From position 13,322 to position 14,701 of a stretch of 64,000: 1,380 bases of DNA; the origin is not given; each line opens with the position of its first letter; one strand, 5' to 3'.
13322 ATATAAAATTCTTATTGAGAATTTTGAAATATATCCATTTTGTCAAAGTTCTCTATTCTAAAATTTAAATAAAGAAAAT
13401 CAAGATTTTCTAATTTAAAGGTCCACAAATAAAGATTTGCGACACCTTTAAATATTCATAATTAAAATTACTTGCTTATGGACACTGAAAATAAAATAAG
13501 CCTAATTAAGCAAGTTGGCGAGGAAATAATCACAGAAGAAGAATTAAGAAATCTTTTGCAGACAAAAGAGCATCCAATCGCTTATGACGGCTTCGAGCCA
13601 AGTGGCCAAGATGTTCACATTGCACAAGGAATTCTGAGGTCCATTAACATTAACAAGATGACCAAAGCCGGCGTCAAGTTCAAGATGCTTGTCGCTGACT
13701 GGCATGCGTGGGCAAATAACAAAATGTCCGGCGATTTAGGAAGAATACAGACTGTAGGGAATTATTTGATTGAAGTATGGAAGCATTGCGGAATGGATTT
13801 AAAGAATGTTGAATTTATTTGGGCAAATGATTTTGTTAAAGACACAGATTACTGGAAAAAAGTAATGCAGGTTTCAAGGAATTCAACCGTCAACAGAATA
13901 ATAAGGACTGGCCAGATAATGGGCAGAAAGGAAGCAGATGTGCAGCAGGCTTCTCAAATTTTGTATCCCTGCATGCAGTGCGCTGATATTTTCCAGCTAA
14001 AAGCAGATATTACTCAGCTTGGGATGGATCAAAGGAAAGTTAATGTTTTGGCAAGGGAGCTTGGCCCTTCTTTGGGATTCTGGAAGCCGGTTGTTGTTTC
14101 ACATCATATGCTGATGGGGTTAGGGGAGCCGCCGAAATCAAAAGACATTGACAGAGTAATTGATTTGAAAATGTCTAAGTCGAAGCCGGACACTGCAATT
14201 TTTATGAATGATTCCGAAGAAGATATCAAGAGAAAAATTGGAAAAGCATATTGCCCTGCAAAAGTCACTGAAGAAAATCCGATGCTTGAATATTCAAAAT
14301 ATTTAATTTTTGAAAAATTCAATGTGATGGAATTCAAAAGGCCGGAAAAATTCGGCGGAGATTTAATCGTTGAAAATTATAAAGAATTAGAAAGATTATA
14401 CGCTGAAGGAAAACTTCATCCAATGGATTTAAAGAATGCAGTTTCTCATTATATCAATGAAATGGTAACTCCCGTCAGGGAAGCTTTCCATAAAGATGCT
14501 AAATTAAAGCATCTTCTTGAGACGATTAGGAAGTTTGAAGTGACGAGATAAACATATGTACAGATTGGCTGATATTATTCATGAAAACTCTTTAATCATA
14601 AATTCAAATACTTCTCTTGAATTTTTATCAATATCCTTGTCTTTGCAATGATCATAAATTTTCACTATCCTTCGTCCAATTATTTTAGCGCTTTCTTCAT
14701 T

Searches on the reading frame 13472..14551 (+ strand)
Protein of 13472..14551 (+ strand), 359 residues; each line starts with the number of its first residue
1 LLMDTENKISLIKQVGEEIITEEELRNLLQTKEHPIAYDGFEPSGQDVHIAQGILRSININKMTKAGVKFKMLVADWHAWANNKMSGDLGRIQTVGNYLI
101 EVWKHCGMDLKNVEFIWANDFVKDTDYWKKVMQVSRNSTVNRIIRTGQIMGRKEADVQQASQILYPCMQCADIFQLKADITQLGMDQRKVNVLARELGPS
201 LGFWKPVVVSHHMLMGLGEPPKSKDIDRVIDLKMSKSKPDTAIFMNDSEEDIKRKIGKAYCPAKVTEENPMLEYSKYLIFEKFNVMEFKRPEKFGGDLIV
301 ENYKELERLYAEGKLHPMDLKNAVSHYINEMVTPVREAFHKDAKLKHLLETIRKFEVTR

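Call 12: search_protein_families(library=pfam, proteins=[window:13472-14551:+])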
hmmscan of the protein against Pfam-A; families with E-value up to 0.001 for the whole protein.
window:13472-14551:+ (359 aa): 1 family
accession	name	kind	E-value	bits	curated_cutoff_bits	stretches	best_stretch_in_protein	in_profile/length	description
PF00579.31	tRNA-synt_1b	-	9.8e-48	163.4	21.1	1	32-332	3-291/292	tRNA synthetases class I (W and Y)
